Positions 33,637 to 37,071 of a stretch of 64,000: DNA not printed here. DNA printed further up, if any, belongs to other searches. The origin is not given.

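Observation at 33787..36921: Leaderless 1044-aa glycanase bracketed by two CBM2-like modules with Calx-beta repeats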

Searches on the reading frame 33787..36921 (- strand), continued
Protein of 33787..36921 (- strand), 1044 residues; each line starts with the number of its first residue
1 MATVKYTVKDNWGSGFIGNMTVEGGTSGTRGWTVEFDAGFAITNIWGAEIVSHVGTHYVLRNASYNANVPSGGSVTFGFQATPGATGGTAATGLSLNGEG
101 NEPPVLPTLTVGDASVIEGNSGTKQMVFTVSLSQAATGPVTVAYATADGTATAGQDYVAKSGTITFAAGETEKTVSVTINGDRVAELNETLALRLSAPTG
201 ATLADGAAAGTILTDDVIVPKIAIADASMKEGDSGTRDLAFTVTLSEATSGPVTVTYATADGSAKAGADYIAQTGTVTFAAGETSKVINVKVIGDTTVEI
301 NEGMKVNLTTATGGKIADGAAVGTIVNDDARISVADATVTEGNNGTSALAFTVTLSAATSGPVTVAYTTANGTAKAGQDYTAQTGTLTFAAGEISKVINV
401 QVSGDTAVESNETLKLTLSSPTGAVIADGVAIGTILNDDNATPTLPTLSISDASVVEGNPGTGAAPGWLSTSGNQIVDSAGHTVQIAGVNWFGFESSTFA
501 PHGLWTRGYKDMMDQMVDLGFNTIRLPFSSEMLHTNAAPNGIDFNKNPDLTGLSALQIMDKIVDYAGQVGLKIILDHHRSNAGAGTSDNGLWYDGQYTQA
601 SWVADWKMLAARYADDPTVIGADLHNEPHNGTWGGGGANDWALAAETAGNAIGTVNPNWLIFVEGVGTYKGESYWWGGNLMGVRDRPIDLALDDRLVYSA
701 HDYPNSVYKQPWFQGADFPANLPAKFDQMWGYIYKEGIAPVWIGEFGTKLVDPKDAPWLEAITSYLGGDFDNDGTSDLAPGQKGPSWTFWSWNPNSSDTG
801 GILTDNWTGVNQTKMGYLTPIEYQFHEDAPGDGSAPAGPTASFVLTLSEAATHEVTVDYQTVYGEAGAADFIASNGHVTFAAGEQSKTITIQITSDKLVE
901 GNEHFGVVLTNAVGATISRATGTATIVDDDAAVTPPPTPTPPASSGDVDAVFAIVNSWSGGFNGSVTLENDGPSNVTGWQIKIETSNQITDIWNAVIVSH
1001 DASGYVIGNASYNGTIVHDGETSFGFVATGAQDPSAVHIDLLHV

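Call 13: find_homologous_proteins(query=window:33787-36921:-, max_evalue=1e-10)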
Query window:33787-36921:- (1044 aa): 6646 proteins with E <= 1e-10 among 8000 candidates; the best 120 are listed.
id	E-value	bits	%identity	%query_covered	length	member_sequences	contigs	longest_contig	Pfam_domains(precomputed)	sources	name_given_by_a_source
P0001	0.0e+0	2323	100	100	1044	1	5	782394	PF00553.26,PF00150.25,PF03160.21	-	-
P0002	0.0e+0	2175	93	100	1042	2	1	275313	PF00553.26,PF00150.25,PF03160.21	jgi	jgi:aryl-phospho-beta-D-glucosidase BglC (GH1 family)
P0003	0.0e+0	2124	78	92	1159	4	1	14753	PF00553.26,PF00150.25,PF20579.5,PF03160.21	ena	-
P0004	0.0e+0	2121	90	100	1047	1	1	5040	PF00553.26,PF00150.25,PF20579.5,PF03160.21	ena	-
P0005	0.0e+0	2119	90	100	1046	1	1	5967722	PF00553.26,PF00150.25,PF20579.5,PF03160.21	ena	-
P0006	0.0e+0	2118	90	100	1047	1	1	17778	PF00553.26,PF00150.25,PF20579.5,PF03160.21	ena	-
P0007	0.0e+0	2118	90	100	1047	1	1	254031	PF00553.26,PF00150.25,PF20579.5,PF03160.21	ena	-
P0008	0.0e+0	2117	90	100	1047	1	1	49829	PF00553.26,PF00150.25,PF20579.5,PF03160.21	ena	-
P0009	0.0e+0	2117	90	100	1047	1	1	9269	PF00553.26,PF00150.25,PF20579.5,PF03160.21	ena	-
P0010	0.0e+0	2117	90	100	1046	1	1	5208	PF00553.26,PF00150.25,PF20579.5,PF03160.21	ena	-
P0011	0.0e+0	2116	90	100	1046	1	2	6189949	PF00553.26,PF00150.25,PF20579.5,PF03160.21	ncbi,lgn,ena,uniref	ncbi:Calx-beta domain-containing protein [Reyranella sp.]|uniref:Calx-beta domain-containing protein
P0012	0.0e+0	2113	90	100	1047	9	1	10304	PF00553.26,PF00150.25,PF20579.5,PF03160.21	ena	-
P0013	0.0e+0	2107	89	100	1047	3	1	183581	PF00553.26,PF00150.25,PF20579.5,PF03160.21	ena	-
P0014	0.0e+0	2089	89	100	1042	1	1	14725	PF00553.26,PF00150.25,PF03160.21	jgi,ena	-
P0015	0.0e+0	2084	76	92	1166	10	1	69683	PF00553.26,PF00150.25,PF20579.5,PF03160.21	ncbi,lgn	-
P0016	0.0e+0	2074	75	92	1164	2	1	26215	PF00553.26,PF00150.25,PF20579.5,PF03160.21,PF24547.2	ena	-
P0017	0.0e+0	2067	75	92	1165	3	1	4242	PF00553.26,PF00150.25,PF20579.5,PF03160.21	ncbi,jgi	jgi:chitinase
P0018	0.0e+0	2065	73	92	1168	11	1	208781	PF00553.26,PF00150.25,PF03160.21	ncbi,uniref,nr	ncbi:cellulase family glycosylhydrolase [Reyranella aquatilis]|uniref:cellulase n=1 Tax=Reyranella a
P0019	0.0e+0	2059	88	100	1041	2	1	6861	PF00553.26,PF00150.25,PF20579.5,PF03160.21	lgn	-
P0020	0.0e+0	2057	88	100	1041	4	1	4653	PF00553.26,PF00150.25,PF20579.5,PF03160.21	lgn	-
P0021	0.0e+0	2053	87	100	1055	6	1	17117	PF00553.26,PF00150.25,PF20579.5,PF03160.21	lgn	-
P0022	0.0e+0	2052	74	92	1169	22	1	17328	PF00553.26,PF00150.25,PF20579.5,PF03160.21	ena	-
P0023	0.0e+0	2045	87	100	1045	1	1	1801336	PF00553.26,PF00150.25,PF03160.21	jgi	jgi:chitinase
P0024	0.0e+0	2042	75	92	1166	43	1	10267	PF00553.26,PF00150.25,PF20579.5,PF03160.21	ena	-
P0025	0.0e+0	2041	75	92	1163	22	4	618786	PF00553.26,PF00150.25,PF03160.21,PF24547.2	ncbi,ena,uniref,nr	ncbi:Calx-beta domain-containing protein [uncultured Reyranella sp.]|uniref:Calx-beta domain-contain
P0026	0.0e+0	2038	74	92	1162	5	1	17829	PF00553.26,PF00150.25,PF03160.21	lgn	-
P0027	0.0e+0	2038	75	92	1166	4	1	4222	PF00553.26,PF00150.25,PF20579.5,PF03160.21,PF24547.2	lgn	-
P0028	0.0e+0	2035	74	92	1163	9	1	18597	PF00553.26,PF00150.25,PF20579.5,PF03160.21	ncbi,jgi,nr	ncbi:MAG: cellulase family glycosylhydrolase [Rhodospirillales bacterium]|nr:cellulase family glycos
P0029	0.0e+0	2032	75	92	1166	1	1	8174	PF00553.26,PF00150.25,PF20579.5,PF03160.21,PF24547.2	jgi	jgi:chitinase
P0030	0.0e+0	2031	75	92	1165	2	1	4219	PF00553.26,PF00150.25,PF20579.5,PF03160.21,PF24547.2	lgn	-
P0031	0.0e+0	2030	74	92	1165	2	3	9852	PF00553.26,PF00150.25,PF20579.5,PF03160.21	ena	-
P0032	0.0e+0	2016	71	92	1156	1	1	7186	PF00553.26,PF00150.25,PF03160.21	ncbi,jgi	-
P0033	0.0e+0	2012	72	92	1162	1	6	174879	PF00553.26,PF00150.25,PF20579.5,PF03160.21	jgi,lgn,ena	-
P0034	0.0e+0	1993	85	100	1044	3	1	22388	PF00553.26,PF00150.25,PF03160.21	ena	-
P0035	0.0e+0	1983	71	92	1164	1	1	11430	PF00553.26,PF00150.25,PF20579.5,PF03160.21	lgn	-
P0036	0.0e+0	1973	71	92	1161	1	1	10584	PF00553.26,PF00150.25,PF20579.5,PF03160.21,PF24547.2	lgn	-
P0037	0.0e+0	1969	84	100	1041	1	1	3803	PF00553.26,PF00150.25,PF03160.21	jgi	-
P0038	0.0e+0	1968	69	92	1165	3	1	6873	PF00553.26,PF00150.25,PF03160.21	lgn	-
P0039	0.0e+0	1966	83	100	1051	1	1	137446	PF00553.26,PF00150.25,PF20579.5,PF03160.21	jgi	-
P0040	0.0e+0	1958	69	92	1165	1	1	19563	PF00553.26,PF00150.25,PF03160.21,PF09478.17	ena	-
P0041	0.0e+0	1958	84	100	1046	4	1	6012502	PF00553.26,PF00150.25,PF03160.21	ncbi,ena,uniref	ncbi:Calx-beta domain-containing protein [Reyranella sp.]|uniref:Calx-beta domain-containing protein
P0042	0.0e+0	1956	69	92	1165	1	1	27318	PF00553.26,PF00150.25,PF03160.21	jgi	-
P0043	0.0e+0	1941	71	92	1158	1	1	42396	PF00553.26,PF00150.25,PF20579.5,PF03160.21,PF24547.2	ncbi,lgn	-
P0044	0.0e+0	1938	82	100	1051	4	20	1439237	PF00553.26,PF00150.25,PF03160.21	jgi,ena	-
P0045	0.0e+0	1938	83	100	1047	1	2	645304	PF00553.26,PF00150.25,PF20579.5,PF03160.21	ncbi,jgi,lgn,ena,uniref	ncbi:Calx-beta domain-containing protein [Reyranella sp.]|uniref:Calx-beta domain-containing protein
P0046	0.0e+0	1938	70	92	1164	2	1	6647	PF00553.26,PF00150.25,PF20579.5,PF03160.21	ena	-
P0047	0.0e+0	1931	83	100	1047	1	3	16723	PF00553.26,PF00150.25,PF20579.5,PF03160.21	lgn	-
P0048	0.0e+0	1931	82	100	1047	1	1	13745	PF00553.26,PF00150.25,PF20579.5,PF03160.21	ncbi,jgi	jgi:chitinase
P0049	0.0e+0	1907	66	79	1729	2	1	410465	PF00553.26,PF00150.25,PF03160.21,PF24547.2,PF07550.18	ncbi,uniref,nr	ncbi:Calx-beta domain-containing protein [Aquabacter sp. P-9]|uniref:Calx-beta domain-containing pro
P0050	0.0e+0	1893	80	100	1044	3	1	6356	PF00553.26,PF00150.25,PF03160.21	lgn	-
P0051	0.0e+0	1892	80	100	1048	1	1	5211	PF00553.26,PF00150.25,PF03160.21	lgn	-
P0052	0.0e+0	1866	75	92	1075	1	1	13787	PF00553.26,PF00150.25,PF20579.5,PF03160.21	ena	-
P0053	0.0e+0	1835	67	90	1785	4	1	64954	PF00553.26,PF00150.25,PF16132.12,PF20579.5,PF03160.21,PF24547.2,PF00704.35,PF00041.28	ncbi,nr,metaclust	ncbi:Aryl-phospho-beta-D-glucosidase BglC, GH1 family [Rhodospirillales bacterium URHD0017]|nr:Aryl-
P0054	0.0e+0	1816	75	92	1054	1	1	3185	PF00553.26,PF00150.25,PF20579.5,PF03160.21,PF24547.2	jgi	jgi:chitinase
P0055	0.0e+0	1809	64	69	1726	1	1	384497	PF00553.26,PF00150.25,PF03160.21,PF24547.2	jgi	jgi:aryl-phospho-beta-D-glucosidase BglC (GH1 family)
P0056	0.0e+0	1803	68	70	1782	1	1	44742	PF00553.26,PF00150.25,PF20579.5,PF03160.21,PF24547.2,PF00704.35,PF00041.28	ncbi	-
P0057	0.0e+0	1789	75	92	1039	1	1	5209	PF00553.26,PF00150.25,PF03160.21,PF24547.2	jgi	jgi:chitinase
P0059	0.0e+0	1777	77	79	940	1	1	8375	PF00553.26,PF00150.25,PF03160.21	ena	-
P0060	0.0e+0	1765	65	99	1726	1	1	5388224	PF00553.26,PF00150.25,PF03160.21,PF24547.2,PF07550.18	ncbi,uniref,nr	ncbi:cellulase family glycosylhydrolase [Aquabacter sp. L1I39]|uniref:Calx-beta domain-containing pr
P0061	0.0e+0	1758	65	90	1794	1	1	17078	PF00553.26,PF00150.25,PF20579.5,PF03160.21,PF24547.2,PF08140.17,PF00041.28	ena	-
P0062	0.0e+0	1754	64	69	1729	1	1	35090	PF00553.26,PF00150.25,PF03160.21,PF24547.2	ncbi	-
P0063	0.0e+0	1753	65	90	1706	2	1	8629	PF00553.26,PF00150.25,PF03160.21,PF24547.2,PF08140.17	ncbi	-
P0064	0.0e+0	1751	70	68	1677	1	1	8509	PF00553.26,PF00150.25,PF03160.21,PF24547.2,PF08140.17,PF00041.28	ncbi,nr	ncbi:MAG: Calx-beta domain-containing protein [Reyranella sp.]|nr:Calx-beta domain-containing protei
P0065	0.0e+0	1750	71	69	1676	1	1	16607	PF00553.26,PF00150.25,PF03160.21,PF24547.2,PF00041.28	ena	-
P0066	0.0e+0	1748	65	81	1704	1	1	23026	PF00553.26,PF00150.25,PF20579.5,PF03160.21,PF24547.2,PF00704.35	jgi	jgi:chitinase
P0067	0.0e+0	1742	64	89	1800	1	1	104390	PF00553.26,PF00150.25,PF03160.21,PF24547.2,PF08140.17,PF00041.28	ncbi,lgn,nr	ncbi:MAG: Calx-beta domain-containing protein [Reyranella sp.]|nr:Calx-beta domain-containing protei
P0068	0.0e+0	1738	77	83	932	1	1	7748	PF00553.26,PF00150.25,PF20579.5,PF03160.21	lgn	-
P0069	0.0e+0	1737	65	99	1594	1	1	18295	PF00553.26,PF00150.25,PF03160.21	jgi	jgi:chitinase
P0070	0.0e+0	1737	66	89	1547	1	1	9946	PF00553.26,PF00150.25,PF20579.5,PF03160.21,PF24547.2,PF00704.35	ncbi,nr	ncbi:MAG TPA: Calx-beta domain-containing protein, partial [Reyranella sp.]|nr:Calx-beta domain-cont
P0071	0.0e+0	1731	46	69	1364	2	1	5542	PF00553.26,PF00150.25,PF03160.21,PF24547.2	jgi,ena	-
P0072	0.0e+0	1730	60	78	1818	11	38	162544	PF00553.26,PF00150.25,PF20579.5,PF03160.21,PF24547.2,PF00704.35,PF00041.28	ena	-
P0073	0.0e+0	1725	69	79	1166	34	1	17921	PF00553.26,PF00150.25,PF16132.12,PF03160.21,PF24547.2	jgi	-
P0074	0.0e+0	1723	65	70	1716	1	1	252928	PF00553.26,PF00150.25,PF03160.21,PF24547.2,PF00353.26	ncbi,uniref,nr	ncbi:cellulase family glycosylhydrolase [Roseococcus sp. SDR]|uniref:Calx-beta domain-containing pro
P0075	0.0e+0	1723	68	68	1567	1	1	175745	PF00553.26,PF00150.25,PF03160.21,PF24547.2,PF08140.17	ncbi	ncbi:MAG: Calx-beta domain-containing protein [Reyranellaceae bacterium]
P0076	0.0e+0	1718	65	82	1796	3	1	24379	PF00553.26,PF00150.25,PF20579.5,PF03160.21,PF24547.2,PF08140.17,PF10528.15,PF00041.28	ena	-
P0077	0.0e+0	1709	49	71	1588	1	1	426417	PF00553.26,PF00150.25,PF16132.12,PF03160.21,PF24547.2,PF07550.18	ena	-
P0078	0.0e+0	1708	70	70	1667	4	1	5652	PF00553.26,PF00150.25,PF20579.5,PF03160.21,PF24547.2,PF00704.35,PF00041.28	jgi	jgi:aryl-phospho-beta-D-glucosidase BglC (GH1 family)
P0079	0.0e+0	1707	65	73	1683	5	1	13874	PF00553.26,PF00150.25,PF03160.21,PF24547.2,PF00041.28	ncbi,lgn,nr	ncbi:MAG: cellulase family glycosylhydrolase [Reyranella sp.]|nr:cellulase family glycosylhydrolase 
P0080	0.0e+0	1702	69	69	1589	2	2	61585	PF00553.26,PF00150.25,PF03160.21,PF24547.2,PF00704.35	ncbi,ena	-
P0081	0.0e+0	1701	69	79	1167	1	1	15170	PF00553.26,PF00150.25,PF03160.21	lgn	-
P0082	0.0e+0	1689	69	71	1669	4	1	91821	PF00553.26,PF00150.25,PF16132.12,PF03160.21,PF24547.2,PF00704.35,PF00041.28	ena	-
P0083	0.0e+0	1687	68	69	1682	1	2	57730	PF00553.26,PF00150.25,PF03160.21,PF00704.35,PF00041.28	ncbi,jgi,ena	-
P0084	0.0e+0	1687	64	99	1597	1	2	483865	PF00553.26,PF00150.25,PF03160.21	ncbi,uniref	ncbi:MAG: Calx-beta domain-containing protein [Reyranellaceae bacterium]|uniref:Calx-beta domain-con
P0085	0.0e+0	1682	71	69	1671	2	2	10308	PF00553.26,PF00150.25,PF16132.12,PF03160.21,PF24547.2,PF00704.35,PF00041.28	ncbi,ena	-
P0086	0.0e+0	1681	64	68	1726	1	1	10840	PF00553.26,PF00150.25,PF20579.5,PF03160.21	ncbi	-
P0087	0.0e+0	1664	65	72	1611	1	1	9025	PF00553.26,PF00150.25,PF03160.21,PF24547.2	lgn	-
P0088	0.0e+0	1663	65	70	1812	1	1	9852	PF00553.26,PF00150.25,PF03160.21,PF24547.2,PF18027.7,PF00353.26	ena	-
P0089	0.0e+0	1656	46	71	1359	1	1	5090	PF00553.26,PF00150.25,PF03160.21,PF24547.2,PF05737.19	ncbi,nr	ncbi:MAG: cellulase family glycosylhydrolase [Roseococcus sp.]|nr:cellulase family glycosylhydrolase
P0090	0.0e+0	1656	69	69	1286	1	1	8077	PF00553.26,PF00150.25,PF16132.12,PF20579.5,PF03160.21,PF24547.2,PF09478.17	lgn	-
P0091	0.0e+0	1655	63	73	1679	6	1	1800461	PF00553.26,PF00150.25,PF20579.5,PF03160.21,PF24547.2,PF00704.35,PF00041.28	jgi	jgi:aryl-phospho-beta-D-glucosidase BglC (GH1 family)/cellulase/cellobiase CelA1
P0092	0.0e+0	1655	67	68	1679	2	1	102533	PF00553.26,PF00150.25,PF03160.21,PF24547.2,PF00041.28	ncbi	ncbi:MAG: Calx-beta domain-containing protein [Reyranella sp.]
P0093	0.0e+0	1638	67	80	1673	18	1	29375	PF00553.26,PF00150.25,PF20579.5,PF03160.21,PF24547.2,PF00704.35,PF00041.28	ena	-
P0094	0.0e+0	1631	68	70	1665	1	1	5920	PF00553.26,PF00150.25,PF03160.21,PF24547.2,PF00704.35,PF00041.28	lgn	-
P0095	0.0e+0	1629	64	79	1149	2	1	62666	PF00553.26,PF00150.25,PF16132.12,PF20579.5,PF03160.21,PF24547.2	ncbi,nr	ncbi:MAG: cellulase family glycosylhydrolase [Rhizobiales bacterium]|nr:cellulase family glycosylhyd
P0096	0.0e+0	1623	65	100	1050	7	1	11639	PF00553.26,PF00150.25,PF03160.21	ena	-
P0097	0.0e+0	1623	65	73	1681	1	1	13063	PF00553.26,PF00150.25,PF03160.21,PF24547.2,PF00704.35,PF00041.28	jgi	-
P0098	0.0e+0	1618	65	78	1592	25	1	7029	PF00553.26,PF00150.25,PF03160.21,PF00704.35,PF00041.28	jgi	jgi:aryl-phospho-beta-D-glucosidase BglC (GH1 family)/cellulase/cellobiase CelA1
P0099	0.0e+0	1614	68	78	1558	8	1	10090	PF00553.26,PF00150.25,PF03160.21,PF00704.35,PF00041.28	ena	-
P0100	0.0e+0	1612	63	79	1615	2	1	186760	PF00553.26,PF00150.25,PF03160.21,PF24547.2,PF05737.19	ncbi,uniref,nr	ncbi:Calx-beta domain-containing protein [Azorhizobium doebereinerae]|uniref:Calx-beta domain-contai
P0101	0.0e+0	1609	64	70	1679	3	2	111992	PF00553.26,PF00150.25,PF07703.21,PF20579.5,PF03160.21,PF24547.2,PF00704.35,PF00041.28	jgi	-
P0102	0.0e+0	1599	62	74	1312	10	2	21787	PF00553.26,PF00150.25,PF03160.21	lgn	-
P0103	0.0e+0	1598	63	80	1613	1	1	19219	PF00553.26,PF00150.25,PF03160.21,PF24547.2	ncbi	-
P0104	0.0e+0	1596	65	79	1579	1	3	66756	PF00553.26,PF00150.25,PF03160.21,PF00704.35,PF00041.28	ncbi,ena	-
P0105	0.0e+0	1596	65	79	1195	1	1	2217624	PF00553.26,PF00150.25,PF03160.21,PF24547.2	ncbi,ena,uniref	ncbi:Calx-beta domain-containing protein [Reyranella sp.]|uniref:Calx-beta domain-containing protein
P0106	0.0e+0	1595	64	68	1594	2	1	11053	PF00553.26,PF00150.25,PF03160.21,PF24547.2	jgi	jgi:chitinase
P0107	0.0e+0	1594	62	73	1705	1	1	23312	PF00553.26,PF00150.25,PF03160.21,PF24547.2,PF07550.18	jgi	-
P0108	0.0e+0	1592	65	68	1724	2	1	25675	PF00553.26,PF00150.25,PF20579.5,PF03160.21,PF24547.2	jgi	-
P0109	0.0e+0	1591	64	68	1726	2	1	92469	PF00553.26,PF00150.25,PF03160.21,PF24547.2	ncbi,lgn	-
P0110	0.0e+0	1587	64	79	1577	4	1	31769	PF00553.26,PF00150.25,PF20579.5,PF03160.21,PF24547.2,PF00704.35,PF00041.28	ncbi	-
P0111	0.0e+0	1583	48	71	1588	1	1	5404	PF00553.26,PF00150.25,PF16132.12,PF03160.21,PF24547.2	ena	-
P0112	0.0e+0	1583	73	65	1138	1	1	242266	PF00553.26,PF00150.25,PF16132.12,PF20579.5,PF03160.21,PF24547.2,PF03793.25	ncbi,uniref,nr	ncbi:Calx-beta domain-containing protein [Reyranella soli]|uniref:cellulase n=1 Tax=Reyranella soli 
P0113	0.0e+0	1577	63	79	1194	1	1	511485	PF00553.26,PF00150.25,PF03160.21,PF24547.2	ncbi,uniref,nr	ncbi:hypothetical protein GCM10007301_31150 [Azorhizobium oxalatiphilum]|uniref:cellulase n=1 Tax=Az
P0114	0.0e+0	1574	49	43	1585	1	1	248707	PF00553.26,PF00150.25,PF03160.21,PF24547.2,PF07550.18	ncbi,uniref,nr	ncbi:cellulase family glycosylhydrolase [Roseococcus sp. SDR]|uniref:Calx-beta domain-containing pro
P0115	0.0e+0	1573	66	79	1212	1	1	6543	PF00553.26,PF00150.25,PF03160.21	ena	-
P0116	0.0e+0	1572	65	100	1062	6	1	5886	PF00553.26,PF00150.25,PF03160.21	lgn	-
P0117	0.0e+0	1566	63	79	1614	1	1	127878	PF00553.26,PF00150.25,PF03160.21,PF24547.2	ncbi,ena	-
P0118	0.0e+0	1559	56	93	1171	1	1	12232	PF00553.26,PF00150.25,PF03160.21,PF24547.2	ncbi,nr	ncbi:MAG: hypothetical protein B7Y12_07775 [Rhizobiales bacterium 24-66-13]|nr:MAG: hypothetical pro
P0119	0.0e+0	1556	64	70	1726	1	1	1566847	PF00553.26,PF00150.25,PF20579.5,PF03160.21,PF00353.26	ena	-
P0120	0.0e+0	1556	62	79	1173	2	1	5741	PF00553.26,PF00150.25,PF03160.21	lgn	-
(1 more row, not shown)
